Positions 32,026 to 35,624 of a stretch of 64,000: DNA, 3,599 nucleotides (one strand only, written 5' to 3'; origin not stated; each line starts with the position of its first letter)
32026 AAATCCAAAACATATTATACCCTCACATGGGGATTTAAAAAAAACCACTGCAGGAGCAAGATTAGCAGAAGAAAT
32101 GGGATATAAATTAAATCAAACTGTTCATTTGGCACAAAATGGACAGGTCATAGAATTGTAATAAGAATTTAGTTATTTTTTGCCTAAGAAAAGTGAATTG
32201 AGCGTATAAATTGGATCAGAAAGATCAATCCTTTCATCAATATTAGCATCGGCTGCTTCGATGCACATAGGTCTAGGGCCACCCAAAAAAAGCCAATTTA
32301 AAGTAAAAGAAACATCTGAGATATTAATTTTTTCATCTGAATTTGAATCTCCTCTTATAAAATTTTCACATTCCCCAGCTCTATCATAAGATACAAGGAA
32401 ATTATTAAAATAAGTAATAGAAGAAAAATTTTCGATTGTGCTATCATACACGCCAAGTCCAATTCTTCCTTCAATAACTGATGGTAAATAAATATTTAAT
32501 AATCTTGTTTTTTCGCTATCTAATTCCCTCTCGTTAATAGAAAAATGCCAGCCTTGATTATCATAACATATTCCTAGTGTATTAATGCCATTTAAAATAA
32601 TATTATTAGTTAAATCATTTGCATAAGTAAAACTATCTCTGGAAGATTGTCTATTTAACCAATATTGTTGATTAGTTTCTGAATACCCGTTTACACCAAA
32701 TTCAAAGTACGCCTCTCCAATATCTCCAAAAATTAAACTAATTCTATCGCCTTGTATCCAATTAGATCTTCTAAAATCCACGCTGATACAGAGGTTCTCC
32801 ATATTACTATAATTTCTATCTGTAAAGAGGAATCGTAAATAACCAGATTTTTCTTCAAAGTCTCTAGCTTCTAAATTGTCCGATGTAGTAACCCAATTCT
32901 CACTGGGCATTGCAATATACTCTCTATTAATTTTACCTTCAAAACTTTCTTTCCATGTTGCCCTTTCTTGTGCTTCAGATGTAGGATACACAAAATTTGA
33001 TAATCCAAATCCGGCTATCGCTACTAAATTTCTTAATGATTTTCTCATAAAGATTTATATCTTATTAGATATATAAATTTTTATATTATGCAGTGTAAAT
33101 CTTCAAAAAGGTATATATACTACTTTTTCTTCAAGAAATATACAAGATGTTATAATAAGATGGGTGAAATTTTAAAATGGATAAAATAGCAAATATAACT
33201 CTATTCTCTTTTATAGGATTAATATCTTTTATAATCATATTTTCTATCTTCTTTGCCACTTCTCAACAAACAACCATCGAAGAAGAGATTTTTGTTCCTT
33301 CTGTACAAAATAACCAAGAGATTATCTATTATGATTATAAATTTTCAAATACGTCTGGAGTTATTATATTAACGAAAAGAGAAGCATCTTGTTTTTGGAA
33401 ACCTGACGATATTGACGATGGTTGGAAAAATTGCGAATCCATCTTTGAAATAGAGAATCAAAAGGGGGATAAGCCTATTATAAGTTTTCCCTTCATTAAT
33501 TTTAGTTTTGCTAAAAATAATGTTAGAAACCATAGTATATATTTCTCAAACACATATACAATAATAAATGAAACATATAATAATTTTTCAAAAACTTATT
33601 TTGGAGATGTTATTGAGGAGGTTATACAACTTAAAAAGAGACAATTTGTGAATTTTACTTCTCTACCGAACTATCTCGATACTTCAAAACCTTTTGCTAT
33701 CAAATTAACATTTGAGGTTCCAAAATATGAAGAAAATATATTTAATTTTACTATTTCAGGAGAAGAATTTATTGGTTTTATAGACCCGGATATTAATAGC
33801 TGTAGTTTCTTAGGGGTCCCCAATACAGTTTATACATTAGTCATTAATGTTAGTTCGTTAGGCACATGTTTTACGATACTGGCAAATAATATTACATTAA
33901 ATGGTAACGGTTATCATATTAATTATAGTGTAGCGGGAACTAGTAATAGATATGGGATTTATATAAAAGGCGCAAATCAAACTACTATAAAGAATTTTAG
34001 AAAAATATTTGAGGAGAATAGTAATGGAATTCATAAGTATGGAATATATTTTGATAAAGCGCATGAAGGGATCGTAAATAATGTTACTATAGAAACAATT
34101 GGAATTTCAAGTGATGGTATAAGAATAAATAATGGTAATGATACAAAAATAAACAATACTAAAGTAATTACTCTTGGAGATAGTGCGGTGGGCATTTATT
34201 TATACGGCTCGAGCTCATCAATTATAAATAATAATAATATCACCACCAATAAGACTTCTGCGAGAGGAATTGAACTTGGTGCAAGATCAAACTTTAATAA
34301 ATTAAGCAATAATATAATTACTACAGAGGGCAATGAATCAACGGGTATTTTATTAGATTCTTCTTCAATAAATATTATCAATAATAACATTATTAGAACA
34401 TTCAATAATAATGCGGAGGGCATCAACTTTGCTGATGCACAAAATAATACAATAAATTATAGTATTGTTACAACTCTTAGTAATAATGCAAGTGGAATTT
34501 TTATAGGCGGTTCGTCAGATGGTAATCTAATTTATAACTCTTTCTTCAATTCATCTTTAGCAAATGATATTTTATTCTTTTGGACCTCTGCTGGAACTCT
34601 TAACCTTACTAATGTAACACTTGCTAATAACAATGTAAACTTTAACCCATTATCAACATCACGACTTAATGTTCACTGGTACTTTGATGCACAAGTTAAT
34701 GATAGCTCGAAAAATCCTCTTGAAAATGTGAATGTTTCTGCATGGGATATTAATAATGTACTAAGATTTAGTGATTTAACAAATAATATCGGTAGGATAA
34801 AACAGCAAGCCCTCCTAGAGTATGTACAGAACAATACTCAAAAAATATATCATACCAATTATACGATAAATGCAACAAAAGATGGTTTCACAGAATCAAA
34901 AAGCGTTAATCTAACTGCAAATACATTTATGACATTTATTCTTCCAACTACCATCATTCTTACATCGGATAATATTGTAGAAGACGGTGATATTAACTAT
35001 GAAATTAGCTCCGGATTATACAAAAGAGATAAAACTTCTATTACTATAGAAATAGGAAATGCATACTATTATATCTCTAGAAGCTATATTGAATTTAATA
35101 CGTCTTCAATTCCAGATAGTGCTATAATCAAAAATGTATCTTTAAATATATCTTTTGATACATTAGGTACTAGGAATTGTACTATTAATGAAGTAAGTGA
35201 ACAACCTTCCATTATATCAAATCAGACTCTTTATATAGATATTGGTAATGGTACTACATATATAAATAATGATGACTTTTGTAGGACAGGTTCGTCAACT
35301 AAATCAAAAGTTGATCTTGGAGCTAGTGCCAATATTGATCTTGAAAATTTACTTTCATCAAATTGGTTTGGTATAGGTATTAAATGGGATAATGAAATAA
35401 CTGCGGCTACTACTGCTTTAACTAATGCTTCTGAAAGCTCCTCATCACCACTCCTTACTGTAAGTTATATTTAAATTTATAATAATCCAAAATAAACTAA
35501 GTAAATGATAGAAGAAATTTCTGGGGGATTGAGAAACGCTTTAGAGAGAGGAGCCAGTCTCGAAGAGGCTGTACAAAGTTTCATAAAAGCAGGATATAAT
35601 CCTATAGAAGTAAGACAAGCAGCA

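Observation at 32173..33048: Secreted protein ending in a canonical double dockerin repeat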

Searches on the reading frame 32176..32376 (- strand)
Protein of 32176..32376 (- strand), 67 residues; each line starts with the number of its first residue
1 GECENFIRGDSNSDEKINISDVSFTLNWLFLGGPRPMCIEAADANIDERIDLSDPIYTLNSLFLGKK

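Call 15: find_homologous_proteins(query=window:32176-32376:-, max_evalue=0.01)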
Query seq(67 aa) (67 aa): 4 proteins with E <= 0.01 among 4 candidates.
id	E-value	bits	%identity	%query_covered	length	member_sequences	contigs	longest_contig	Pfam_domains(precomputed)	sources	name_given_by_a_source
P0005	1.5e-9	55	49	94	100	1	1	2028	-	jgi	jgi:hypothetical protein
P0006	8.9e-8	50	50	93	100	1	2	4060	-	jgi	jgi:hypothetical protein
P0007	1.1e-7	49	49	88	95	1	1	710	-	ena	-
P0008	1.9e-7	49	52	81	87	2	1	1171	-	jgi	-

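Call 18: search_solved_structures(query=window:32176-32376:-, max_evalue=10, show_alignments=3)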
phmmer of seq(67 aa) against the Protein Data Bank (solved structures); distinct sequences matched with E-value up to 10: 3.
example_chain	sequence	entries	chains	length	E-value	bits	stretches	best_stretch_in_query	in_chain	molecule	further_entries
3ul4_B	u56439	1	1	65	0.17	15.5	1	7-58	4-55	Cellulosome enzyme, dockerin type I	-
4fl4_A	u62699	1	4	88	0.43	14.2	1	3-55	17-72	Glycoside hydrolase family 9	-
2y3n_B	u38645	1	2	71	0.61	13.8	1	7-57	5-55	CELLULOSOMAL FAMILY-48 PROCESSIVE GLYCOSIDE HYDROLASE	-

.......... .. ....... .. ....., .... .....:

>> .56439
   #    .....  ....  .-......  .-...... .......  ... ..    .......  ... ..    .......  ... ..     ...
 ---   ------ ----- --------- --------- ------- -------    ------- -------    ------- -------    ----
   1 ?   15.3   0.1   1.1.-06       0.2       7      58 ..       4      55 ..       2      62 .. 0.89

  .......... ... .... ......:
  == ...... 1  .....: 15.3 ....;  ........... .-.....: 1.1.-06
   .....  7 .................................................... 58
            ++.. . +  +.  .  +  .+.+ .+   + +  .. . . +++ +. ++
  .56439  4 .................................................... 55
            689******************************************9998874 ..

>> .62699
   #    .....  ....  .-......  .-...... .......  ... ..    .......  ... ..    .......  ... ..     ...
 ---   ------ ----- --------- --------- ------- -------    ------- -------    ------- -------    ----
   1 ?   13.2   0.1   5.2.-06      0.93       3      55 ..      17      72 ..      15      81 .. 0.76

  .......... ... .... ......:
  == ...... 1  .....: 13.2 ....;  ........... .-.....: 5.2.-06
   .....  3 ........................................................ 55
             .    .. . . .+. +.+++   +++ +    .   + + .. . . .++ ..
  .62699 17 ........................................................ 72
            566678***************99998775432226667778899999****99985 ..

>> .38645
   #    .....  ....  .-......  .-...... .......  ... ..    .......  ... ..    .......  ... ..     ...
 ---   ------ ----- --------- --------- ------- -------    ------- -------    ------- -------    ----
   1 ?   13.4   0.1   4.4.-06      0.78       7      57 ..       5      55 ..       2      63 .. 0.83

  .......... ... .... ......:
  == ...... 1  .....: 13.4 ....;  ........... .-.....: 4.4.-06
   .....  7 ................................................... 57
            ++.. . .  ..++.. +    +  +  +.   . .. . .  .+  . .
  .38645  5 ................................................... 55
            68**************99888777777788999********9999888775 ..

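Call 20: search_solved_structures(query=A2, max_evalue=1, show_alignments=2)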
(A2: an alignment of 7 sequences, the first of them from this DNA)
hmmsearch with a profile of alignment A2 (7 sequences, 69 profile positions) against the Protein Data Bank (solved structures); distinct sequences matched with E-value up to 1: 34.
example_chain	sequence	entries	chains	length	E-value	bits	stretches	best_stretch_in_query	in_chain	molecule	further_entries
2mte_A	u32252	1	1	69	1.4e-06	31.1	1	8-54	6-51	Cellulose 1,4-beta-cellobiosidase (reducing end) CelS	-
1daq_A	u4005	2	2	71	1.4e-06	31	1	7-54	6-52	ENDOGLUCANASE SS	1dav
4fl4_A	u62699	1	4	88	1.6e-05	27.7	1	8-61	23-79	Glycoside hydrolase family 9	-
3ul4_B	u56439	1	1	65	2.8e-05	26.9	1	6-57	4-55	Cellulosome enzyme, dockerin type I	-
2y3n_B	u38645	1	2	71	2.9e-05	26.9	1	6-62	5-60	CELLULOSOMAL FAMILY-48 PROCESSIVE GLYCOSIDE HYDROLASE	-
4zcu_A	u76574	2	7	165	0.00023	24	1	4-61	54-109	Calcium-binding mitochondrial carrier protein SCaMC-1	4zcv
4cj0_A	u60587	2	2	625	0.00024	23.9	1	6-61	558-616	ENDOGLUCANASE D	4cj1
1clc_A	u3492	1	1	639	0.00024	23.9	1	6-61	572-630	ENDOGLUCANASE CELD; EC: 3.2.1.4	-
5m2s_B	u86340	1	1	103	0.00066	22.5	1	8-28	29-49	Doc8: Type I dockerin repeat domain from family 9 glycoside hydrolase WP_009982745[Ruminoc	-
4n5x_A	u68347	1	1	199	0.00069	22.4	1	4-61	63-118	Calcium-binding mitochondrial carrier protein SCaMC-1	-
4dh2_B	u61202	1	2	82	0.0021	20.9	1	7-27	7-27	Dockerin type 1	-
5m2o_B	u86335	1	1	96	0.0023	20.7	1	8-26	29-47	Group I Dockerin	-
2yik_A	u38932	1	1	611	0.0063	19.4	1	4-61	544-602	ENDOGLUCANASE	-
6kg9_A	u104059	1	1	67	0.017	18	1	4-57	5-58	And cellulose-binding endoglucanase family 9 CelL ortholog dockerin domain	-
5n5p_B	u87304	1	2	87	0.024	17.5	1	7-29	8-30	Putative cellulosomal scaffoldin protein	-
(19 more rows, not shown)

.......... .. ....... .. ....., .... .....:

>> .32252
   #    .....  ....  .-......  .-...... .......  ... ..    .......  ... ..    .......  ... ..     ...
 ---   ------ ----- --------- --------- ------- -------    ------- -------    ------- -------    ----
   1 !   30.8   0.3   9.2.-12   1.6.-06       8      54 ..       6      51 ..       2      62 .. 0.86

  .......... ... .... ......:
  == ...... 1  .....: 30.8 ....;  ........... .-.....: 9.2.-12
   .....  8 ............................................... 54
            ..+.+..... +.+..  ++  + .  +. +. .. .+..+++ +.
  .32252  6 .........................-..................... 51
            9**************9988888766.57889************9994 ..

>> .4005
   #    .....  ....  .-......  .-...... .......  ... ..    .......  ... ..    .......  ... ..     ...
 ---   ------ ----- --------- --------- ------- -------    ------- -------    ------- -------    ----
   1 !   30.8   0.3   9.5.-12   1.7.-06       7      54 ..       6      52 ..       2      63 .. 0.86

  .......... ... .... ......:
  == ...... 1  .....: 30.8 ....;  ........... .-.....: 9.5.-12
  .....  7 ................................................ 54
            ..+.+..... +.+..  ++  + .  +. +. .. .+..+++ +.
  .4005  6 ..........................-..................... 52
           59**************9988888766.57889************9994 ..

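Call 21: search_protein_families(library=pfam, alignment_id=A2, max_evalue=1)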
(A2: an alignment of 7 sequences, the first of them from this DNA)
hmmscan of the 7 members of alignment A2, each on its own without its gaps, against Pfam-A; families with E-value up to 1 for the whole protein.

A. member 1, seq(66 aa): 1 family
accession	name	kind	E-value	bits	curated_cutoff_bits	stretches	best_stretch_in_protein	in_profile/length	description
PF00404.24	Dockerin_1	-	0.00025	21.6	22.9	1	8-53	2-48/57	Dockerin type I domain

B. families by the number of members that match (of 7 scanned): 7 families
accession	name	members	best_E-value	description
PF00404.24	Dockerin_1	7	8.6e-06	Dockerin type I domain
PF13202.12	EF-hand_5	2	0.00015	EF hand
PF13405.12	EF-hand_6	2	0.0067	EF-hand domain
PF00036.39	EF-hand_1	2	0.015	EF hand domain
PF13499.12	EF-hand_7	2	0.018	EF-hand domain pair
PF10559.14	Plug_translocon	1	0.2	Plug domain of Sec61p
PF23798.1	Beta-prop_SPT8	1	0.2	SPT8 beta propeller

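Call 29: find_related_loci(query=A3, collection=genome_contigs, flank=5000)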
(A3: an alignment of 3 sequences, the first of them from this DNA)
Query A3 (66 aa) in genome_contigs; peptide patterns used: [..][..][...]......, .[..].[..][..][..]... (x = any residue, [..] = any of these).
280 stretches matched a pattern; 48 encode a relative of the query (tblastn E <= 1e-3); 48 distinct loci.
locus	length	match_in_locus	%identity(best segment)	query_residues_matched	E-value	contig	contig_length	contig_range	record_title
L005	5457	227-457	63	5-66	9e-22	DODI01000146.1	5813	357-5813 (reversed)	MAG TPA_asm: Planctomycetota bacterium isolate UBA8108 contig_128771, whole genome shotgun sequence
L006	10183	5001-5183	65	5-64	2e-21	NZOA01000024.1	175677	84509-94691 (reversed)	MAG: Planctomycetota bacterium isolate EAC72 8680, whole genome shotgun sequence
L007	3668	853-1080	65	5-64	4e-21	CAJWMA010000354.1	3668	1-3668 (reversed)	TPA_asm: uncultured bacterium isolate ERR598971_bin.43_MetaBAT_v2.12.1_MAG genome assembly, contig: NODE_17541_length_36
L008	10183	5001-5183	65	5-64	4e-21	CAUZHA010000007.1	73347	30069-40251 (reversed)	MAG: Planctomycetes bacterium UBA1146 isolate CB11b_AW.20 genome assembly, contig: Ga0310124_10000050, whole genome shot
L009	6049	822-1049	65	5-64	4e-21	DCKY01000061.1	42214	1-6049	MAG TPA_asm: Planctomycetes bacterium UBA1662 UBA1662_contig_16661, whole genome shotgun sequence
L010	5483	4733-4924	58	5-64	4e-20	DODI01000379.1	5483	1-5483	MAG TPA_asm: Planctomycetota bacterium isolate UBA8108 contig_51398, whole genome shotgun sequence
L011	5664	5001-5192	58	5-64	6e-20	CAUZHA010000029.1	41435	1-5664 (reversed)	MAG: Planctomycetes bacterium UBA1146 isolate CB11b_AW.20 genome assembly, contig: Ga0310124_10000196, whole genome shot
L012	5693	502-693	57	5-64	4e-19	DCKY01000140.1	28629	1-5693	MAG TPA_asm: Planctomycetes bacterium UBA1662 UBA1662_contig_53538, whole genome shotgun sequence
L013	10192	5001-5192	58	5-64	8e-19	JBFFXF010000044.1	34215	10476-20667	MAG: Planctomycetota bacterium isolate Mix_sand01.2020.11.D.10 k141_628429_length_34215_cov_14.2904, whole genome shotgu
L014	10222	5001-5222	45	5-64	7e-16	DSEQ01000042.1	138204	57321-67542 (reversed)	MAG TPA_asm: Candidatus Zixiibacteriota bacterium isolate SpSt-1246 Ga0116196_1000007, whole genome shotgun sequence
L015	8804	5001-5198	46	2-64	2e-15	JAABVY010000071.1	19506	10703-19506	MAG: Candidatus Zixiibacteriota bacterium isolate ACK-K077 K_merged_R1_(paired)_contig_15842, whole genome shotgun seque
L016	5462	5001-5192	42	5-64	1e-14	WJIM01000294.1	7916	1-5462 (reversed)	MAG: Candidatus Zixiibacteriota bacterium isolate Bin_249 k141_2465968, whole genome shotgun sequence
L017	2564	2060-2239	52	7-64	1e-14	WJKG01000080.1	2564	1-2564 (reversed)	MAG: candidate division GN15 bacterium isolate Bin_210 k141_752611, whole genome shotgun sequence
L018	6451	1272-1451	62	5-64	2e-14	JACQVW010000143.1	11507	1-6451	MAG: Planctomycetota bacterium isolate NC_groundwater_1473_Ag_S-0.65um_71_22 S_p65_S5_coassembly_k141_958049, whole geno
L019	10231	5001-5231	42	5-64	2e-14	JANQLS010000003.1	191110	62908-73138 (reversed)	MAG: Planctomycetota bacterium isolate PL25a_bin.67 k99_2687145, whole genome shotgun sequence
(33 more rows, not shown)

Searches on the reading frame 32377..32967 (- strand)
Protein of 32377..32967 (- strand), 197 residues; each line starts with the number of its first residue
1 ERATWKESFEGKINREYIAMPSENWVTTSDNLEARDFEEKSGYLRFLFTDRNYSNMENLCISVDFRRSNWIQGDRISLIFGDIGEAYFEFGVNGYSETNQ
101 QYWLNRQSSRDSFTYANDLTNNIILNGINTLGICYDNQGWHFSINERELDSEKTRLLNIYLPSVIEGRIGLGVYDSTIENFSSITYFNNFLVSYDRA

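Call 44: search_solved_structures(query=A5, max_evalue=10, show_alignments=2)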
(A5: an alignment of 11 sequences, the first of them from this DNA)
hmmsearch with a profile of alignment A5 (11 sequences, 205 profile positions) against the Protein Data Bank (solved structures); distinct sequences matched with E-value up to 10: 0.

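Call 45: search_protein_families(library=pfam, alignment_id=A5, max_evalue=1)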
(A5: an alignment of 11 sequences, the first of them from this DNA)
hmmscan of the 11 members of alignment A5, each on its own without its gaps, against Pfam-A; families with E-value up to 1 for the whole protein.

A. member 1, seq(197 aa): 1 family
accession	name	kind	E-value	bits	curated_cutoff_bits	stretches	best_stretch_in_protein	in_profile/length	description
PF11866.13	DUF3386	-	0.042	13.8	25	1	34-105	79-151/211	Protein of unknown function (DUF3386)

B. families by the number of members that match (of 11 scanned): 5 families
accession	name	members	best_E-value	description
PF13385.13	Laminin_G_3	1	0.013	Concanavalin A-like lectin/glucanases superfamily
PF11866.13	DUF3386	1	0.042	Protein of unknown function (DUF3386)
PF05963.17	Cytomega_US3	1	0.21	Cytomegalovirus US3 protein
PF02526.19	GBP_repeat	1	0.28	Glycophorin-binding protein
PF14645.11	Chibby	1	0.32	Chibby family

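Call 46: find_homologous_proteins(query=A5, max_evalue=0.001)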
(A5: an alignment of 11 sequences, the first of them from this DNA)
Query A5 (11 sequences) (197 aa, profile of the alignment): 4 proteins with E <= 0.001 among 2353 candidates.
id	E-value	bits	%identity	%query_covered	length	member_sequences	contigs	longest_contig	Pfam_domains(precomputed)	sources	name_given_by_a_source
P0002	7.9e-79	282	48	100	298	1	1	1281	-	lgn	-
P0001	8.9e-71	256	100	100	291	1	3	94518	-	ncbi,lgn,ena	-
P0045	4.2e-65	237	28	99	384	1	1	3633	-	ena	-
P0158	3.2e-56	208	33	98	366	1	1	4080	-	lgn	-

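Call 50: find_encoding_contigs(protein=P0158, flank=5000, max_places=3)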
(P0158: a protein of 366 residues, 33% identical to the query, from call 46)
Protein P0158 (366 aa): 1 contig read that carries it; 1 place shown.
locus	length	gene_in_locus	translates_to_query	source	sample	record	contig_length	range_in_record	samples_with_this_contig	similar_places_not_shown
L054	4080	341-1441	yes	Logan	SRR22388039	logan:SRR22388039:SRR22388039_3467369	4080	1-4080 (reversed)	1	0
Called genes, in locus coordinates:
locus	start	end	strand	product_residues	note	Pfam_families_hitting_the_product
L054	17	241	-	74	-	-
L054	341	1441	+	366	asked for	-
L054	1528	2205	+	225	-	-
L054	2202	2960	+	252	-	PF08843:AbiEii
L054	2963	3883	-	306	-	PF04014:MazE_antitoxin (weak)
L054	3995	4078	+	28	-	?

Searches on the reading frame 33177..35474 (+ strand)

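Call 3: search_protein_families(library=pfam, proteins=[window:33177-35474:+], max_evalue=1)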
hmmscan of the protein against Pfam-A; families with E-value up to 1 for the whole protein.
window:33177-35474:+ (765 aa): 5 families
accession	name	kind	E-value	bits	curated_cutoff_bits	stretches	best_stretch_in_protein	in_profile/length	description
PF13229.12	Beta_helix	-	3.5e-11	43.4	25.9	2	259-406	1-134/158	Right handed beta helix region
PF05048.19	NosD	-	1.5e-08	34.8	23.6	2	289-461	18-174/212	Periplasmic copper-binding protein (NosD)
PF11966.13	SSURE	-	0.036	14.3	25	1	500-577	63-135/149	SSURE domain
PF24725.1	DUF7677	-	0.076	13.8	26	1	224-265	39-78/98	Domain of unknown function (DUF7677)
PF12985.13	DUF3869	-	0.32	11.7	24.5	1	553-594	38-84/85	Domain of unknown function (DUF3869)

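Call 4: search_protein_families(library=ncbifam, proteins=[window:33177-35474:+], max_evalue=1)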
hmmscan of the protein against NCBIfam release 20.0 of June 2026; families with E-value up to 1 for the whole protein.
window:33177-35474:+ (765 aa): 0 families
